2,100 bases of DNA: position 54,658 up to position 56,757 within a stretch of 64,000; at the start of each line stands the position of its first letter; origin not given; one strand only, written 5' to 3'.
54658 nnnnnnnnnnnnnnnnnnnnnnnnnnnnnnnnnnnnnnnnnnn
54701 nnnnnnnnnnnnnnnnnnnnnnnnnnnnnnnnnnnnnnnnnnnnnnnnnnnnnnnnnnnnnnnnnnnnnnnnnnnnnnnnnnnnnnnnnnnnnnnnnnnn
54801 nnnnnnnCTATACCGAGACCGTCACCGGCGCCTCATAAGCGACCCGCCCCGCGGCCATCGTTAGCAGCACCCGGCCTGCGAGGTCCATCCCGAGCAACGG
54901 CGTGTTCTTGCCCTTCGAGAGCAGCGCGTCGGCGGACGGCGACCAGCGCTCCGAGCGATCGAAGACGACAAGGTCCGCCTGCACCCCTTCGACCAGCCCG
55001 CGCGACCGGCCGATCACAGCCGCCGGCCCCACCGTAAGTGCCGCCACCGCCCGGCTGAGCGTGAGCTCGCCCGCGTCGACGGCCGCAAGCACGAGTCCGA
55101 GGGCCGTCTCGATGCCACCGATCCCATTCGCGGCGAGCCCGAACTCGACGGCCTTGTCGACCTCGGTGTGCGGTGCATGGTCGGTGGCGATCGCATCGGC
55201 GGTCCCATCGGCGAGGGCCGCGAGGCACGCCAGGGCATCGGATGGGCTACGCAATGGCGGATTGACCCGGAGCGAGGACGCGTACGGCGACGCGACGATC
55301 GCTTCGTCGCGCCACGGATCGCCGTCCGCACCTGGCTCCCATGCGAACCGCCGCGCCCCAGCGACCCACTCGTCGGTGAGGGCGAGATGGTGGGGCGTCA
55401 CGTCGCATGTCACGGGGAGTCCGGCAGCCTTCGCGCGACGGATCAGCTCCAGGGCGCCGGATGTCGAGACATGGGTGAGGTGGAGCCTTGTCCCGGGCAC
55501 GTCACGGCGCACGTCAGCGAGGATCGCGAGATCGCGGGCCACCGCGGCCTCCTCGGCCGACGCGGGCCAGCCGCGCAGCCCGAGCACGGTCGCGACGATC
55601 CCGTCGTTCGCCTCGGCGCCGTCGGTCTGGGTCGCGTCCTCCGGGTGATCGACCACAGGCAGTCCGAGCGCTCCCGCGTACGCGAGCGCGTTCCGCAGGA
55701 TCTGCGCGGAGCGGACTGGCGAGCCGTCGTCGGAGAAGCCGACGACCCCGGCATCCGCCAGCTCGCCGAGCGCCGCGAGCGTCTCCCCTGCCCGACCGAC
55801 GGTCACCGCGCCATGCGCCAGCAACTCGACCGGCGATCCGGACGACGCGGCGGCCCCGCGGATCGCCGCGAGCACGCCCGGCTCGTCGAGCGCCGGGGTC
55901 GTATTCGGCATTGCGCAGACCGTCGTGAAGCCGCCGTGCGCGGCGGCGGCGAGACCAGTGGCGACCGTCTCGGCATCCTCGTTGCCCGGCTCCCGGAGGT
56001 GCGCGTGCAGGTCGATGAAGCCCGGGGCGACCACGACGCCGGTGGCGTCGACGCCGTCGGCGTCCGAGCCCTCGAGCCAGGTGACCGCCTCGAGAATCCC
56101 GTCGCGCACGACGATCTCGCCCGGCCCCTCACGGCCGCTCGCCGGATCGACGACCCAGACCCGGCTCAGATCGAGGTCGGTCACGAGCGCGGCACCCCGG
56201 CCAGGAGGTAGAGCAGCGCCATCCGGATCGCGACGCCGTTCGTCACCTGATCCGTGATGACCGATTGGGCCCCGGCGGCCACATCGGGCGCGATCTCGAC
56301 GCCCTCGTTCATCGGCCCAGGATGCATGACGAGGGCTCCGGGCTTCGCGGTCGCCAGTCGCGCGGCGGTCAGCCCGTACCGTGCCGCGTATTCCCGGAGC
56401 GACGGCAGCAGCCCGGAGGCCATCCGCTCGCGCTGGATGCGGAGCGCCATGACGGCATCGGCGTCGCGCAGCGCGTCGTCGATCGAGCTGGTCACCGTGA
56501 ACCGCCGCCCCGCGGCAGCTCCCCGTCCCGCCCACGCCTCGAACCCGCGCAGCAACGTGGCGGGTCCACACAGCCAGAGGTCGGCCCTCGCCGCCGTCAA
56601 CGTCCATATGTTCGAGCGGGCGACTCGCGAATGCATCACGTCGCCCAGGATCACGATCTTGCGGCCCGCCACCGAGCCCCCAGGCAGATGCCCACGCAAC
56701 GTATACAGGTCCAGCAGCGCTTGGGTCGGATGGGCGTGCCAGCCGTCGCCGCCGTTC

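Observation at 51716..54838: Giant anti-sigma factor with an internally duplicated Cys-containing extracytoplasmic module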

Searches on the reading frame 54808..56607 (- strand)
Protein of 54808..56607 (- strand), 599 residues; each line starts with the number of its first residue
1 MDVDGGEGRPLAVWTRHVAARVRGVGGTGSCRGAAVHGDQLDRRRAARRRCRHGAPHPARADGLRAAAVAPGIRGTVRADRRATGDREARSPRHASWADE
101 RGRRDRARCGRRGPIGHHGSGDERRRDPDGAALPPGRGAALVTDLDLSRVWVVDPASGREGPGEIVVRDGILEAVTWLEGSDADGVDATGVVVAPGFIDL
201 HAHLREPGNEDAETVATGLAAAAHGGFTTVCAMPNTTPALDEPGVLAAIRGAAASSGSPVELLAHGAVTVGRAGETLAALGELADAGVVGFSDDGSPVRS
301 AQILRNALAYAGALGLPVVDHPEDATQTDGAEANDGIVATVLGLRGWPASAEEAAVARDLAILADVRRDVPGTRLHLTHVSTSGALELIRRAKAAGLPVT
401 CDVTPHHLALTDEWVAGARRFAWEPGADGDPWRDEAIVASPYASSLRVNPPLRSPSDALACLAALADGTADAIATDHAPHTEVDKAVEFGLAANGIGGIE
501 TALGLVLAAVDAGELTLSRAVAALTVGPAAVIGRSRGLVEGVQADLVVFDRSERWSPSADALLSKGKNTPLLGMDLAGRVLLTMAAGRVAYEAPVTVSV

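Call 6: search_protein_families(library=pfam, proteins=[window:54808-56607:-], max_evalue=1)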
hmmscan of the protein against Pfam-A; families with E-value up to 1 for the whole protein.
window:54808-56607:- (599 aa): 4 families
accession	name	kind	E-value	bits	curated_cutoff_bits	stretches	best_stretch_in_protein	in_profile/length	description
PF01979.26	Amidohydro_1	-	7.4e-23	81.8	25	1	192-589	1-344/345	Amidohydrolase family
PF07969.17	Amidohydro_3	-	2.3e-12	47.6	29.7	1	186-591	3-472/472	Amidohydrolase family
PF12890.13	DHOase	-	1.4e-06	28.9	21.2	1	192-362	3-124/142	Dihydro-orotase-like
PF19639.4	DUF6142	-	0.29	11.7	27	0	243-284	16-56/103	Family of unknown function (DUF6142)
